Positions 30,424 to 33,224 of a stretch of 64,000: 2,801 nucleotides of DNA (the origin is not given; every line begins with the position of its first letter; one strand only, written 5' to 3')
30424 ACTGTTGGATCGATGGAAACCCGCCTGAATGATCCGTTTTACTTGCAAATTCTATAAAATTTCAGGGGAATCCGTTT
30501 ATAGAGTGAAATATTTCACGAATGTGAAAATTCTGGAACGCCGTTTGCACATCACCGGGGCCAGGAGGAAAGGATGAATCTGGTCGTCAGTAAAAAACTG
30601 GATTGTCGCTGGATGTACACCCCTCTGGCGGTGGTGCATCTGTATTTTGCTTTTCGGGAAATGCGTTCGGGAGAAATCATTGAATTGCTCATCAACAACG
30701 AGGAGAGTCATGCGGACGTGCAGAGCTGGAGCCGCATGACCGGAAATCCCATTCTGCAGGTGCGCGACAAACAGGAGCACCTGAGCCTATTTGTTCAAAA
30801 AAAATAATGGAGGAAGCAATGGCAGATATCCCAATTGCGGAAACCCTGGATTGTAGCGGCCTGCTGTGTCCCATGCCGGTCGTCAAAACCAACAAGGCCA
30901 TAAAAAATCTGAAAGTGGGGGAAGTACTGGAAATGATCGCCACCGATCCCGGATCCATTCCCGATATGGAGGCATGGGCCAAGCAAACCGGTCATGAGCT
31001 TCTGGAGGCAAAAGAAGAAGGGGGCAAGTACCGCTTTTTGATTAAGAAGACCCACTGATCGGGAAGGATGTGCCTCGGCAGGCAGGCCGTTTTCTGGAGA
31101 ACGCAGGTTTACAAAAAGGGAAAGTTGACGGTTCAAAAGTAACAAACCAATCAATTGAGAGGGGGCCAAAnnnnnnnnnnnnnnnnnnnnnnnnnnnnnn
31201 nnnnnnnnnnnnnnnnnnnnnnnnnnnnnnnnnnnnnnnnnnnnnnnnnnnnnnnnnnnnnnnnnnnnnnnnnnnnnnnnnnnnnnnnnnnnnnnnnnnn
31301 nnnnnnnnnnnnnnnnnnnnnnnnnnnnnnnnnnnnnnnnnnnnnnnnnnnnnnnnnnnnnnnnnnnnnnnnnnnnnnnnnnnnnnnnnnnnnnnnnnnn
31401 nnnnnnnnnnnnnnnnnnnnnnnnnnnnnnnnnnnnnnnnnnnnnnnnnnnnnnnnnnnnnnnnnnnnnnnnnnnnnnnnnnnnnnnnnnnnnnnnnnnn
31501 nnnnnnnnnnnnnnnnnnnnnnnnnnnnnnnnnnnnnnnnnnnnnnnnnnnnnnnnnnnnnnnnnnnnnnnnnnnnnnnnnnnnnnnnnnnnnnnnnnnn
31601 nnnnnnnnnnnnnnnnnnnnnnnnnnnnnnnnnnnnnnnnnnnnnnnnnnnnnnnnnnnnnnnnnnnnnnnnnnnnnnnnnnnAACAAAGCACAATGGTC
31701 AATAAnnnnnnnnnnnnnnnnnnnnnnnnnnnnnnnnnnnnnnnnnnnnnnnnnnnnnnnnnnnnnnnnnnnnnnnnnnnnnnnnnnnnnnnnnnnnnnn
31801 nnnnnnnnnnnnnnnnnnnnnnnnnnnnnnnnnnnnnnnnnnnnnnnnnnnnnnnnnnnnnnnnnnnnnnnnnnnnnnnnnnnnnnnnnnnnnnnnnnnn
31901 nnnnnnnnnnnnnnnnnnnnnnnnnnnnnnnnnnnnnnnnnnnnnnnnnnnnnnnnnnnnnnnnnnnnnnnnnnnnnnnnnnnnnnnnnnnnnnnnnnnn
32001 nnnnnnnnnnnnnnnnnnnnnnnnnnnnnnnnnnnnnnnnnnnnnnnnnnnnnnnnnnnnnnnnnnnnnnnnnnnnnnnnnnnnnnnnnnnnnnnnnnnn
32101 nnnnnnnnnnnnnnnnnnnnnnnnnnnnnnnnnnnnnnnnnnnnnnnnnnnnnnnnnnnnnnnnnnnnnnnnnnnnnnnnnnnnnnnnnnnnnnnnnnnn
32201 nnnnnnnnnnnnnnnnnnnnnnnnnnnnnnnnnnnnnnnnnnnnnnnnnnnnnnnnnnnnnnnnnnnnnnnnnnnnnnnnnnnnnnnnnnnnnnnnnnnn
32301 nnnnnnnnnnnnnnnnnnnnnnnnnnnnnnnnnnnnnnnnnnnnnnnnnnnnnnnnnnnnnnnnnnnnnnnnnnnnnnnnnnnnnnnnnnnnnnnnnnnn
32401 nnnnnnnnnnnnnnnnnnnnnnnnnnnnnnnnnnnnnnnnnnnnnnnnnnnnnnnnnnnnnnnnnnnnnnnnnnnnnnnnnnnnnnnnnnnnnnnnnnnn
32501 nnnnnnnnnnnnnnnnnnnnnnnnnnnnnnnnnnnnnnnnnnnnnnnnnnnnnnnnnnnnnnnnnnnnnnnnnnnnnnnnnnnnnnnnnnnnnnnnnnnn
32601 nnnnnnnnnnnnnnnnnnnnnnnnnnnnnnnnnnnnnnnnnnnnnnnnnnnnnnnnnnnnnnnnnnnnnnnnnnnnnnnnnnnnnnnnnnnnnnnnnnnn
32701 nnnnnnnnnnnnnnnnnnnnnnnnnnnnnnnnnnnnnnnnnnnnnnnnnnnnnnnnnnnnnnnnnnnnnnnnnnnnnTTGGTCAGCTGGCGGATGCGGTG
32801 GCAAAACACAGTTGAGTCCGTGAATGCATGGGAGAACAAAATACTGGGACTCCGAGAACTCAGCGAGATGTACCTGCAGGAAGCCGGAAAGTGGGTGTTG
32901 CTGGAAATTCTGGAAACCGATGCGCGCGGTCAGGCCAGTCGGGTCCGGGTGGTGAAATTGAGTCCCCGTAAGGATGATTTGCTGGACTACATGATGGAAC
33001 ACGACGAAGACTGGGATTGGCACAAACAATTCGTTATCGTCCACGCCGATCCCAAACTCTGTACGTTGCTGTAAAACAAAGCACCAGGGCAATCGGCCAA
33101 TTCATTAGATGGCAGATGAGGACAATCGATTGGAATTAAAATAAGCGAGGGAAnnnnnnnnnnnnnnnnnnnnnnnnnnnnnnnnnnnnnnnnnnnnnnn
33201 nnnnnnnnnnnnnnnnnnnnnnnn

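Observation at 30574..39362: Complete sHdr-LbpA sulfur-oxidation locus (tusA-like, tusA, dsrE, lplA, dsrE, lbpA, hdrC1B1A-hyp, fused hdrC2B2)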

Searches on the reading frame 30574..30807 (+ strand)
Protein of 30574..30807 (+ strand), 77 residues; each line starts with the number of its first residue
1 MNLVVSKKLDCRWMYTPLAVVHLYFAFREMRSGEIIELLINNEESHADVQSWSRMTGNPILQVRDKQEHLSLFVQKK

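Call 4: search_protein_families(library=pfam, proteins=[window:30574-30807:+], max_evalue=0.01)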
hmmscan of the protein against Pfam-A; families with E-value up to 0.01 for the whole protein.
window:30574-30807:+ (77 aa): 1 family
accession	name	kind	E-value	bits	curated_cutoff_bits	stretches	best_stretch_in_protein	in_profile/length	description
PF01206.22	TusA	-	3.4e-11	43.3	28.6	1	7-76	1-70/70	Sulfurtransferase TusA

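Call 7: search_protein_families(library=ncbifam, proteins=[window:30574-30807:+], max_evalue=0.001)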
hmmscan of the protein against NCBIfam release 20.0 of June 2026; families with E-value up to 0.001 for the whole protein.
window:30574-30807:+ (77 aa): 0 families

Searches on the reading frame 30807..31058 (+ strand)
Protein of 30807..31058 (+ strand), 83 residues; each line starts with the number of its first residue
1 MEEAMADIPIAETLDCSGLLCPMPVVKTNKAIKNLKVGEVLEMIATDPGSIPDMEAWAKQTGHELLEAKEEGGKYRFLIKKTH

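Call 4: search_protein_families(library=pfam, proteins=[window:30807-31058:+], max_evalue=0.01)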
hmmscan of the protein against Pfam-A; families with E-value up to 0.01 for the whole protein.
window:30807-31058:+ (83 aa): 1 family
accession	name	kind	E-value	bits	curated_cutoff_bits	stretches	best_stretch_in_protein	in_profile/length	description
PF01206.22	TusA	-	3e-28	97.9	28.6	1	12-81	1-70/70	Sulfurtransferase TusA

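Call 7: search_protein_families(library=ncbifam, proteins=[window:30807-31058:+], max_evalue=0.001)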
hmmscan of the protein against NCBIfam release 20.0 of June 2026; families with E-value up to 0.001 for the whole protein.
window:30807-31058:+ (83 aa): 3 families
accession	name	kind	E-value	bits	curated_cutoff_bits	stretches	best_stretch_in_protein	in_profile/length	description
NF001423.0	PRK00299.1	equivalog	7.1e-17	61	78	1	11-82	9-80/82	sulfurtransferase TusA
NF008242.0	PRK11018.1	equivalog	8.7e-15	54.1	79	1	10-81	7-78/78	sulfurtransferase-like selenium metabolism protein YedF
TIGR03527.1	selenium_YedF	equivalog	2.7e-07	30.6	110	1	14-81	1-68/194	sulfurtransferase-like selenium metabolism protein YedF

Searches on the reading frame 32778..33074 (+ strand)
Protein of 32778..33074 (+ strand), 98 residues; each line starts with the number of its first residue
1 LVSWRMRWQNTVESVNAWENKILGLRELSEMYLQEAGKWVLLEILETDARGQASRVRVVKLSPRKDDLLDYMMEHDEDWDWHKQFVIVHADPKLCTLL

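Call 4: search_protein_families(library=pfam, proteins=[window:32778-33074:+], max_evalue=0.01)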
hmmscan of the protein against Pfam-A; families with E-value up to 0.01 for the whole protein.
window:32778-33074:+ (98 aa): 0 families

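Call 7: search_protein_families(library=ncbifam, proteins=[window:32778-33074:+], max_evalue=0.001)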
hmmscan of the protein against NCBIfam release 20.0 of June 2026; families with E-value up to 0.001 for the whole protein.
window:32778-33074:+ (98 aa): 0 families

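Call 74: find_homologous_proteins(query=window:32793-33071:+, max_evalue=0.001)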
Query window:32793-33071:+ (93 aa): 6 proteins with E <= 0.001 among 10 candidates.
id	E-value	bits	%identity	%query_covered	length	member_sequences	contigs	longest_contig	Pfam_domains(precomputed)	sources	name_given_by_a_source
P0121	7.5e-39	149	100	73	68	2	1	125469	-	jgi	-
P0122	7.6e-38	146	77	94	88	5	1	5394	-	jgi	-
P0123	1.1e-35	139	75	90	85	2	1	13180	-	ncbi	-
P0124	4.7e-34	134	74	90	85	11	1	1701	-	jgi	-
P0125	4.3e-32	128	87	73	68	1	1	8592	-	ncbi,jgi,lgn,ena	-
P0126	7.8e-26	108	76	73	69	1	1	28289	-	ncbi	-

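Call 83: search_protein_representatives(protein=window:32793-33071:+)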
Query: 93 residues. Proteins with E-value up to 0.001 (for the whole library): 32; up to 1e-10: 12; up to 1e-30: 1. The best 32 are listed.
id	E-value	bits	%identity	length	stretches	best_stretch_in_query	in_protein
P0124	1.5e-34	133.9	75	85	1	10-92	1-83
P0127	5.2e-19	84.1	48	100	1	11-92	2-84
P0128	1.4e-17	79.6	48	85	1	11-92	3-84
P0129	1.1e-15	73.4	48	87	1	11-90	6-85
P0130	4.7e-14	68.3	44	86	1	12-92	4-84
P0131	4.7e-14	68.3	45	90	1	9-92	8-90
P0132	8.1e-13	64.3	36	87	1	16-88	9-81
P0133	1.9e-12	63.1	43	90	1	18-88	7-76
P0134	5.7e-12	61.6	38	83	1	11-90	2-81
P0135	4.5e-11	58.7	41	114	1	7-88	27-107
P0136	5.8e-11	58.3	34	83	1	14-88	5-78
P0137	9.4e-11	57.7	43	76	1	29-92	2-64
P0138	3.8e-10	55.7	40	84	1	22-93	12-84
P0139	1.1e-09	54.3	35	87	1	16-88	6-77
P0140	4.7e-09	52.2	36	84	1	15-91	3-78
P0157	4.4e-04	36.3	37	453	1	20-88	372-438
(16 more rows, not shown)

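Call 84: search_protein_families(library=pfam, proteins=[P0157, P0135, P0127], max_evalue=0.01)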
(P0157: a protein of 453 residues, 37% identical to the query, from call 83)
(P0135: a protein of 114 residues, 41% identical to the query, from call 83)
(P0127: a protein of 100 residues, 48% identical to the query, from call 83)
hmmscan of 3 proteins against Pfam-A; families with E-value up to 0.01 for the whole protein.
P0157 (453 aa): 1 family
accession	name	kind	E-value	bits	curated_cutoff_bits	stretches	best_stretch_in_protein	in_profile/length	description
PF21948.1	LplA-B_cat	-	2.8e-32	112.8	27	1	35-211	24-198/200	Lipoyl protein ligase A/B catalytic domain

P0135 (114 aa): 0 families

P0127 (100 aa): 0 families

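Call 85: predict_structure(alignment_id=A4)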
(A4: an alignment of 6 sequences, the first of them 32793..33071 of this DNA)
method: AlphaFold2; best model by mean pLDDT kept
length: 93 residues; sequences in the alignment: 6
mean_pLDDT: 83.7   pTM: 0.73
mean pLDDT of the five models: 83.7, 83.5, 83.1, 82.8, 71.3
residues with pLDDT >= 90: 51; 70-90: 28; 50-70: 5; < 50: 9
segments of 3 or more residues with pLDDT < 50: 1-9
pLDDT, mean of each block of 10 residues (from residue 1): 45 90 92 94 87 95 91 82 85 55
secondary structure, 60 per line:
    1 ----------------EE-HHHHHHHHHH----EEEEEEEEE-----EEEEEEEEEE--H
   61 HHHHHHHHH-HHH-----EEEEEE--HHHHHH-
elements in order: H20-29 E34-42 E48-57 H60-69 E79-84 H87-92

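Call 87: fold_search(model_id=the predicted structure, library=pdb)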
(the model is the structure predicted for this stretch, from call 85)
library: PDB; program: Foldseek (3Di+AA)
matches with E <= 10: 422; with E <= 0.001: 0
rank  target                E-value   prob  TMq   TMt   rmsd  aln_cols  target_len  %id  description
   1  8hwi_B                3.3e-01  0.30  0.29  0.17  10.5        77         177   21  Bacterial STING from Larkinella arboricola in complex with 3'3'-c-di-GMP (released 2024-01-03)
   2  6qe5_B                3.3e-01  0.25  0.35  0.16   5.6        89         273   11  Structure of E.coli RlmJ in complex with the natural cofactor product S-adenosyl-homocysteine (SAH) (released 2019-03-27)
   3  6qdx_B                4.5e-01  0.18  0.32  0.15   6.4        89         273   11  Structure of E.coli RlmJ in complex with a bisubstrate analogue (BA4) (released 2019-03-27)
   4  7p9i_A                4.8e-01  0.14  0.29  0.15   6.5        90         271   11  Structure of E.coli RlmJ in complex with an RNA conjugate (GAA-SAM) (released 2022-06-01)
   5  3qp5_C                4.8e-01  0.10  0.19  0.12   9.3        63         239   22  Crystal structure of CviR bound to antagonist chlorolactone (CL) (released 2011-03-30)
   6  6qdx_A                5.1e-01  0.18  0.34  0.16   6.7        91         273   12  Structure of E.coli RlmJ in complex with a bisubstrate analogue (BA4) (released 2019-03-27)
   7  5aj4_Bk               5.5e-01  0.08  0.23  0.17  16.0       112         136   11  Structure of the 55S mammalian mitoribosome. (released 2015-04-22)
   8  4blw_B                5.8e-01  0.21  0.35  0.16   5.6        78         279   10  Crystal structure of Escherichia coli 23S rRNA (A2030-N6)- methyltransferase RlmJ in complex with S-adenosylhomocystei (released 2013-08-21)
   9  7p9o                  6.2e-01  0.18  0.35  0.16   6.5        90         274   12  Structure of E.coli RlmJ in complex with a SAM analogue (CA) (released 2022-05-25)
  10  4cr2_V                6.6e-01  0.28  0.35  0.15   6.2        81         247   10  Deep classification of a large cryo-EM dataset defines the conformational landscape of the 26S proteasome (released 2014-04-02)
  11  2k9k_MODEL_1_A        7.1e-01  0.20  0.26  0.23  10.2        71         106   20  Molecular characterization of the tonb2 protein from vibrio anguillarum (released 2008-11-18)
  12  7p9i_B                7.6e-01  0.16  0.35  0.16   5.8        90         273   11  Structure of E.coli RlmJ in complex with an RNA conjugate (GAA-SAM) (released 2022-06-01)
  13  6qe0                  7.6e-01  0.13  0.30  0.14   6.7        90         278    8  Structure of E.coli RlmJ in complex with a bisubstrate analogue (BA2) (released 2019-03-27)
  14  4blu_B                9.2e-01  0.12  0.32  0.15   6.6        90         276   10  Crystal structure of Escherichia coli 23S rRNA (A2030-N6)- methyltransferase RlmJ (released 2013-08-21)
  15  2hde_MODEL_1_A        1.0e+00  0.11  0.29  0.21   9.6        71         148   20  Solution Structure of Human SAP18 (released 2007-04-24)
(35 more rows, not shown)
